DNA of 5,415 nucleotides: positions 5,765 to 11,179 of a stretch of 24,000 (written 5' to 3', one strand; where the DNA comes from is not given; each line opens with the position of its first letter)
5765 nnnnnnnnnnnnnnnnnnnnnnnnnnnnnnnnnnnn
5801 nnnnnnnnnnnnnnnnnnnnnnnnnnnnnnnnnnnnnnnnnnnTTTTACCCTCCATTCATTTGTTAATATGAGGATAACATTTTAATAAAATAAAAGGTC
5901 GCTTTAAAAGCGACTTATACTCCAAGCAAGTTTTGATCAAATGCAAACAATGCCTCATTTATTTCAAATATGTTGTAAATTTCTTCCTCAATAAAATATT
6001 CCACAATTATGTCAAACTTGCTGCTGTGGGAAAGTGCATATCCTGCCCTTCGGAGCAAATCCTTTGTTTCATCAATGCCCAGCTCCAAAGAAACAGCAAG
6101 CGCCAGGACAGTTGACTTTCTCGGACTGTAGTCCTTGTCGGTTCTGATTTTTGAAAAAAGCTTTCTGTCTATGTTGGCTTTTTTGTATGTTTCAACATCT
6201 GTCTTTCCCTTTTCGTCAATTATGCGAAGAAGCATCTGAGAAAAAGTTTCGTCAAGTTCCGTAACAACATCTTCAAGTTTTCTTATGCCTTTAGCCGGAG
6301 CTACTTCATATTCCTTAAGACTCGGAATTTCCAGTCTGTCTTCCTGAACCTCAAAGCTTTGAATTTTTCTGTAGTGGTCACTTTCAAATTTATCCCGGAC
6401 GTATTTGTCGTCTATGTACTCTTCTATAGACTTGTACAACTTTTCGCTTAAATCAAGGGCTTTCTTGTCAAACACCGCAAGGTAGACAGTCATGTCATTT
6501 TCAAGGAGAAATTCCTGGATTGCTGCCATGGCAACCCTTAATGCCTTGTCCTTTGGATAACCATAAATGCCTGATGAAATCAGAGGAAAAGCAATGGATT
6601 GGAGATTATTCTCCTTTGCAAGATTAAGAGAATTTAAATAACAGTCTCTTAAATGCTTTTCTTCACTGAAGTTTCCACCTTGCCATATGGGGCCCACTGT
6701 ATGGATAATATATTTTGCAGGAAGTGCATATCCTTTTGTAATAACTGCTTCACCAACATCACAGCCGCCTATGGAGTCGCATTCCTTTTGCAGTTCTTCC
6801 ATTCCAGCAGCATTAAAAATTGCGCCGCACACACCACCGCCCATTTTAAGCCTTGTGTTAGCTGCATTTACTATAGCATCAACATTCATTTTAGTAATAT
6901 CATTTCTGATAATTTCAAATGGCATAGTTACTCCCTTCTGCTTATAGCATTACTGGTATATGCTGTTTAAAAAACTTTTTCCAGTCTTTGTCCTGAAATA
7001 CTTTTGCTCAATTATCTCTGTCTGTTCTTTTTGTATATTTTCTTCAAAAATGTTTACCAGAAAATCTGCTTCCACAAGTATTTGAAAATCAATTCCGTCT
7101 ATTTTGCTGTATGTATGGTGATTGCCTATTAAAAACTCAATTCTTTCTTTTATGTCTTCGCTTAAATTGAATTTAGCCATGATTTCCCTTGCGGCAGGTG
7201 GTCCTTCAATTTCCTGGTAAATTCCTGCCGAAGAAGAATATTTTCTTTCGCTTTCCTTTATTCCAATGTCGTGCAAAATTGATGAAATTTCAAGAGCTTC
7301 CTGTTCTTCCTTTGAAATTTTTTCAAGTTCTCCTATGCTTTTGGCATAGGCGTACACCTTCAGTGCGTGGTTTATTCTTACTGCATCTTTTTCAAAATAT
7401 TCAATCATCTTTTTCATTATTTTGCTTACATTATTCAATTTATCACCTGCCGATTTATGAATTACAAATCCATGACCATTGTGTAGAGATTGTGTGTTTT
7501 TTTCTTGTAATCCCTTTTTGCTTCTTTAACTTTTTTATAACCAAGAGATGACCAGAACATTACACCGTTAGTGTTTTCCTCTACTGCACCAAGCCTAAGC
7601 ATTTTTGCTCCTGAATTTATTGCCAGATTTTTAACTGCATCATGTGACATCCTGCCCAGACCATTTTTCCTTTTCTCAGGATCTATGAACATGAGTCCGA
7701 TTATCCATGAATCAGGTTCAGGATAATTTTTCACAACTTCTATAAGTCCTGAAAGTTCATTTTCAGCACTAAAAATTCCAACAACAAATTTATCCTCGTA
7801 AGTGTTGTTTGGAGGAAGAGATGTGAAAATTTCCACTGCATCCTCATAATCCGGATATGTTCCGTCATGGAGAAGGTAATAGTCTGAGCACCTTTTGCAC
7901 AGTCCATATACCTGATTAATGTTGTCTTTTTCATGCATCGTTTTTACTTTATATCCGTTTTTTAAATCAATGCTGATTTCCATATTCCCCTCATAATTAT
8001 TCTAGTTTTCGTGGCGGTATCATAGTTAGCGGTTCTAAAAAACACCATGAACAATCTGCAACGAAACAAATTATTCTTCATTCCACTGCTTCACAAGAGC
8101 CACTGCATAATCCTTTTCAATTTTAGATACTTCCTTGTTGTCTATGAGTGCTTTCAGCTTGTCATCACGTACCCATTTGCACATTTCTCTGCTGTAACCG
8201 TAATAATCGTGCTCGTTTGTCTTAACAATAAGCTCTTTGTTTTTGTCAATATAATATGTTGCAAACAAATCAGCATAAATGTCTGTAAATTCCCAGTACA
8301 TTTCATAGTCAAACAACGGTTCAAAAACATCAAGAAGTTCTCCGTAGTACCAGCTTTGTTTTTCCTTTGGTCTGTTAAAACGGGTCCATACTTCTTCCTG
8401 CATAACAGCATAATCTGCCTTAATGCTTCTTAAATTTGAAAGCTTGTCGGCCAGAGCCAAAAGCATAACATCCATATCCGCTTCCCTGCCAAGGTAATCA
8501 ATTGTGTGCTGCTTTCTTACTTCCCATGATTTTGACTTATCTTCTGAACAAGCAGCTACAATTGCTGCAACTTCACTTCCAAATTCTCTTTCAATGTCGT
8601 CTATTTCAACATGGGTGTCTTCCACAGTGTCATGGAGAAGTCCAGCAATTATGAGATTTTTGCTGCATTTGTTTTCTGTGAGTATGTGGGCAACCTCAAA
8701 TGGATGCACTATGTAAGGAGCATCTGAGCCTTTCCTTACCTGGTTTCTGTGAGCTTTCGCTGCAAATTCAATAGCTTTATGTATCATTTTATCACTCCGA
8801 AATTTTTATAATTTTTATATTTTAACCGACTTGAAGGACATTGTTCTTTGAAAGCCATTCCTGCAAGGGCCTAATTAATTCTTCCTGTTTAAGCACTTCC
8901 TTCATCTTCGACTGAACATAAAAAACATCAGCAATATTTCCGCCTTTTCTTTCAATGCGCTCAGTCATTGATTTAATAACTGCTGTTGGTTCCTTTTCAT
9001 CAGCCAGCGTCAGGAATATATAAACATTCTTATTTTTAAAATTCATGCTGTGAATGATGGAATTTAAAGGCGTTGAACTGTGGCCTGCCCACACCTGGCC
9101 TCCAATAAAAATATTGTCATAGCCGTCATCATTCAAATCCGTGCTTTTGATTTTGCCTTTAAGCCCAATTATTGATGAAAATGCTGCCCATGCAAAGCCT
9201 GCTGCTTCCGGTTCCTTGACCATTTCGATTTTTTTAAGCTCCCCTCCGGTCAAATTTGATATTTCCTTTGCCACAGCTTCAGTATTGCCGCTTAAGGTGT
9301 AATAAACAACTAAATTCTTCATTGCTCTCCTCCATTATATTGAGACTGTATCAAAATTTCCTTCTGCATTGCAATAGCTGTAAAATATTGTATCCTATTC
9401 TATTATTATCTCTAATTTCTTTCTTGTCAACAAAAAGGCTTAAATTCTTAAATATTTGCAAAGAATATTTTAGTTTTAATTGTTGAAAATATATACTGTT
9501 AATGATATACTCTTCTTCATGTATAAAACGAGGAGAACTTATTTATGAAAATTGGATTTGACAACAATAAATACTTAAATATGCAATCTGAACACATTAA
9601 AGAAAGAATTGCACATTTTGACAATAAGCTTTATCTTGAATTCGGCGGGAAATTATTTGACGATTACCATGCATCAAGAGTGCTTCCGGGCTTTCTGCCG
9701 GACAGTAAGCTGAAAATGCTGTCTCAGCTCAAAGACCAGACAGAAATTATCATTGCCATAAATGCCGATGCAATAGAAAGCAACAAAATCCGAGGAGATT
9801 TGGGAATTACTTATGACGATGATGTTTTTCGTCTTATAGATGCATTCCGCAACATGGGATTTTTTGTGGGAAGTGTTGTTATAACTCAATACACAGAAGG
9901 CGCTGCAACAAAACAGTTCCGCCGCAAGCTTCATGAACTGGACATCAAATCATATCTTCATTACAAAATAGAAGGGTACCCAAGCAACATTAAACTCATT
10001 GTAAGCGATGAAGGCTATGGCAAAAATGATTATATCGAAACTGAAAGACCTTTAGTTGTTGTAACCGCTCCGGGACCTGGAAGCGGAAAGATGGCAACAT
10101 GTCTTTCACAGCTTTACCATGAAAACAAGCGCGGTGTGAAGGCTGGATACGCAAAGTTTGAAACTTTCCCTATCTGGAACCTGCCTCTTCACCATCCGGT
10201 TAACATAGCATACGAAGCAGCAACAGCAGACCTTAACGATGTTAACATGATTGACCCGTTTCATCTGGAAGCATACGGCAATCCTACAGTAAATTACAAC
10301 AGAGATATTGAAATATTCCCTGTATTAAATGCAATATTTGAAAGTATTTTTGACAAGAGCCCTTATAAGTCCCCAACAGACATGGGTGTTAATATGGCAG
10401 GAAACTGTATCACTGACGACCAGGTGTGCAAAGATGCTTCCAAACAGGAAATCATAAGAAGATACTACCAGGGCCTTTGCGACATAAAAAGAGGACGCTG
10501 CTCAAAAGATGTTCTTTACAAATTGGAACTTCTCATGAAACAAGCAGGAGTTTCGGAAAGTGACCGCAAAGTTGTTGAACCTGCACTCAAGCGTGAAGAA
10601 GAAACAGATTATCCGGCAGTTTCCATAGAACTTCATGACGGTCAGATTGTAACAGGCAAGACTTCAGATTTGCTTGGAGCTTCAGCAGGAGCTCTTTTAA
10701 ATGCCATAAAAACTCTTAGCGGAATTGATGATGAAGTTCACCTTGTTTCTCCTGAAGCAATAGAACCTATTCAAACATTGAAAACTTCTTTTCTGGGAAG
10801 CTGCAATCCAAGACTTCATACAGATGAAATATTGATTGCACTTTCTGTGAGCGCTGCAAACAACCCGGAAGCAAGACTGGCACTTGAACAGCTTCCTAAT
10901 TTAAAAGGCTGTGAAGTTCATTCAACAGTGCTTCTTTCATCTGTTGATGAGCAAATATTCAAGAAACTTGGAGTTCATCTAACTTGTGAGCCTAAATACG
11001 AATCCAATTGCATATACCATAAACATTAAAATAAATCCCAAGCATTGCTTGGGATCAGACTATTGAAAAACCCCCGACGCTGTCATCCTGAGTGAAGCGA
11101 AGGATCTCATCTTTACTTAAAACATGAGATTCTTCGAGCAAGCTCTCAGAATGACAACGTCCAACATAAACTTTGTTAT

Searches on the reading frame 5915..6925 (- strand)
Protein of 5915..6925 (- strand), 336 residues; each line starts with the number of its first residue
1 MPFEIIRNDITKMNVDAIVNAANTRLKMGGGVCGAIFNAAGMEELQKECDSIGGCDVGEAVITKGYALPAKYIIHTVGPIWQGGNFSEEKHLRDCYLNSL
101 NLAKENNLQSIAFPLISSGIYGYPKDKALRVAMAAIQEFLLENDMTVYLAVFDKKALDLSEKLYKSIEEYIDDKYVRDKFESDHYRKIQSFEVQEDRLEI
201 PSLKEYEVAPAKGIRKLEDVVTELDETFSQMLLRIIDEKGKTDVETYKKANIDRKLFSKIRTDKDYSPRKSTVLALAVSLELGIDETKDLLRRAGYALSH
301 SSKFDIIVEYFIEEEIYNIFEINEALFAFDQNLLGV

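Call 6: search_protein_families(library=pfam, proteins=[window:5915-6925:-])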
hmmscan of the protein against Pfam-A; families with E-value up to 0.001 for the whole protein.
window:5915-6925:- (336 aa): 1 family
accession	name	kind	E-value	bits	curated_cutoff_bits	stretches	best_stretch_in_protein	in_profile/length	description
PF01661.27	Macro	-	1.4e-44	151.3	22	1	19-132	1-118/118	Macro domain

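Call 8: search_protein_families(library=ncbifam, proteins=[window:5915-6925:-], max_evalue=0.01)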
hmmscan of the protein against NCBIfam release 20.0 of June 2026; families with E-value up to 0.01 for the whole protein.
window:5915-6925:- (336 aa): 11 families
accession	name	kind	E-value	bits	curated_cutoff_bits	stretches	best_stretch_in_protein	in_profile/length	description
NF001663.0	PRK00431.1-4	equivalog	4.4e-51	173.3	285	1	3-165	9-176/180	ADP-ribose-binding protein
NF001664.0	PRK00431.1-6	equivalog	1.7e-50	170.8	200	1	3-161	4-166/173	O-acetyl-ADP-ribose deacetylase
NF001660.0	PRK00431.1-1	equivalog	3.1e-48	163.6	271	1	4-165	6-172/177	O-acetyl-ADP-ribose deacetylase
NF001661.0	PRK00431.1-2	equivalog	1.1e-38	133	291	1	1-139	1-144/179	O-acetyl-ADP-ribose deacetylase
NF009880.0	PRK13341.1-1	equivalog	3e-36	125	891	1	4-143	430-572/599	AAA family ATPase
NF003163.0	PRK04143.1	equivalog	4.5e-36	124.6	272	1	6-165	88-261/265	protein-ADP-ribose hydrolase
NF001667.0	PRK00431.2-3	equivalog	1.2e-29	103.3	252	1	4-158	11-167/182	ADP-ribose-binding protein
NF001665.0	PRK00431.2-1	equivalog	2.5e-28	98.8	315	1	3-167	10-174/177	ADP-ribose-binding protein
NF001668.0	PRK00431.2-4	equivalog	3.3e-28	98.5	278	1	5-165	53-213/220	ADP-ribose-binding protein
NF001662.0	PRK00431.1-3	equivalog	5.6e-27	94.8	215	1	3-164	5-181/185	[protein ADP-ribosylglutamate] hydrolase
NF001666.0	PRK00431.2-2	equivalog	4.2e-20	72.3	246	1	1-157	1-155/164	ADP-ribose-binding protein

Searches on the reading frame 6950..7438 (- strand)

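Call 6: search_protein_families(library=pfam, proteins=[window:6950-7438:-])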
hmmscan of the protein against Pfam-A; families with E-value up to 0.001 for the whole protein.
window:6950-7438:- (162 aa): 1 family
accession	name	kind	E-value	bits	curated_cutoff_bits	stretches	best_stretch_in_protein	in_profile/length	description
PF01966.28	HD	-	1.7e-05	25.5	22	1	21-114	1-92/116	HD domain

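Call 8: search_protein_families(library=ncbifam, proteins=[window:6950-7438:-], max_evalue=0.01)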
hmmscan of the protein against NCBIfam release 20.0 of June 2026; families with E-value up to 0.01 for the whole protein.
window:6950-7438:- (162 aa): 2 families
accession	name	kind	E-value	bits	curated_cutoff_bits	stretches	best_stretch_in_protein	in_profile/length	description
TIGR03401.1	cyanamide_fam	subfamily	0.00015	21.3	109.85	1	6-156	39-194/228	HD domain protein, cyanamide hydratase family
TIGR01596.1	cas3_HD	equivalog_domain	0.0044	17.1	43.45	0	24-59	4-43/178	CRISPR-associated endonuclease Cas3''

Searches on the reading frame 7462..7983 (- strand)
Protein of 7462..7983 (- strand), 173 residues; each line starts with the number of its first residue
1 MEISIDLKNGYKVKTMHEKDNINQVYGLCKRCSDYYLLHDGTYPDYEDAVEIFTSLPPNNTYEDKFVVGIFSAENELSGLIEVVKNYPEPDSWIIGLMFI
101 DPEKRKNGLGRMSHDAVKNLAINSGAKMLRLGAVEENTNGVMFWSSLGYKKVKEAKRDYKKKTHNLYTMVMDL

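Call 6: search_protein_families(library=pfam, proteins=[window:7462-7983:-])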
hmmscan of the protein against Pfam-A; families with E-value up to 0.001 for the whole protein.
window:7462-7983:- (173 aa): 5 families
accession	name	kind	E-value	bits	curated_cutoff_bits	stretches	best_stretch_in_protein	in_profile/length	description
PF00583.31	Acetyltransf_1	-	3.4e-07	31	20.7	1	62-149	31-116/116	Acetyltransferase (GNAT) family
PF13673.13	Acetyltransf_10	-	2e-06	28.3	23.6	1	70-156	35-114/128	Acetyltransferase (GNAT) domain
PF13420.13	Acetyltransf_4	-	1e-05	26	24.3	1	61-165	45-150/155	Acetyltransferase (GNAT) domain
PF08445.16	FR47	-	0.00022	21.6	22.1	1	80-155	9-83/86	FR47-like protein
PF13508.13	Acetyltransf_7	-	0.00086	20.1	27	0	71-150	6-83/84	Acetyltransferase (GNAT) domain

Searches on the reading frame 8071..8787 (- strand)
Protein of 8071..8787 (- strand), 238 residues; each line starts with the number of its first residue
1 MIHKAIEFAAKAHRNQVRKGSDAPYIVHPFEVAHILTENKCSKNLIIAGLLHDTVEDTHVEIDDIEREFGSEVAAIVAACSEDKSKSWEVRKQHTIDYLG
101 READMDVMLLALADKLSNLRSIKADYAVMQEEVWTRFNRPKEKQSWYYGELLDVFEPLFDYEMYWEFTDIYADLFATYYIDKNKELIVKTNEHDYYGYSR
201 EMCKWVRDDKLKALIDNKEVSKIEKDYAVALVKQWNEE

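Call 6: search_protein_families(library=pfam, proteins=[window:8071-8787:-])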
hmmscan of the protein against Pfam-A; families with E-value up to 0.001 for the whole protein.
window:8071-8787:- (238 aa): 2 families
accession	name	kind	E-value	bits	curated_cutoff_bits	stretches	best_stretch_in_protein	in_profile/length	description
PF13328.12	HD_4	-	8.8e-23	81.2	27.2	1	5-125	1-130/156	HD domain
PF01966.28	HD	-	1.3e-06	29.1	22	1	26-118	2-115/116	HD domain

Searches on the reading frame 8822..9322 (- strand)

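Call 6: search_protein_families(library=pfam, proteins=[window:8822-9322:-])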
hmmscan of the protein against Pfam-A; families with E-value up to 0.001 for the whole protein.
window:8822-9322:- (166 aa): 3 families
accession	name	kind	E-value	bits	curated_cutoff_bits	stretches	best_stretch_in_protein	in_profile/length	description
PF12682.12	Flavodoxin_4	-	4.6e-10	39.6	24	1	2-108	1-114/155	Flavodoxin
PF12641.12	Flavodoxin_3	-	2.8e-09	37.5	27.5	1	4-146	1-119/160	Flavodoxin domain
PF12724.12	Flavodoxin_5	-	1.2e-05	26.1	27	0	66-126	42-103/145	Flavodoxin domain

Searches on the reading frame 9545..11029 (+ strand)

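Call 6: search_protein_families(library=pfam, proteins=[window:9545-11029:+])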
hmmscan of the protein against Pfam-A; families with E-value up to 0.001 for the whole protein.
window:9545-11029:+ (494 aa): 2 families
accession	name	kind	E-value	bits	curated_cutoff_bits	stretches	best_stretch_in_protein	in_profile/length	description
PF08903.17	DUF1846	-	7.4e-184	610.6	27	1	3-334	1-332/333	Domain of unknown function DUF1846, N-terminal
PF20921.3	DUF1846_C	-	3.5e-69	231.8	27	1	340-491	2-153/153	Domain of unknown function DUF1846, C-terminal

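Call 8: search_protein_families(library=ncbifam, proteins=[window:9545-11029:+], max_evalue=0.01)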
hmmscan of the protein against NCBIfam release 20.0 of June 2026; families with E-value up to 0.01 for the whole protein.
window:9545-11029:+ (494 aa): 1 family
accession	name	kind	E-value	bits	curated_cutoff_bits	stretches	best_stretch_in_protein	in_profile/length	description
NF010184.0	PRK13663.1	equivalog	1.3e-255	848.6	631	1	1-493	2-494/494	hypothetical protein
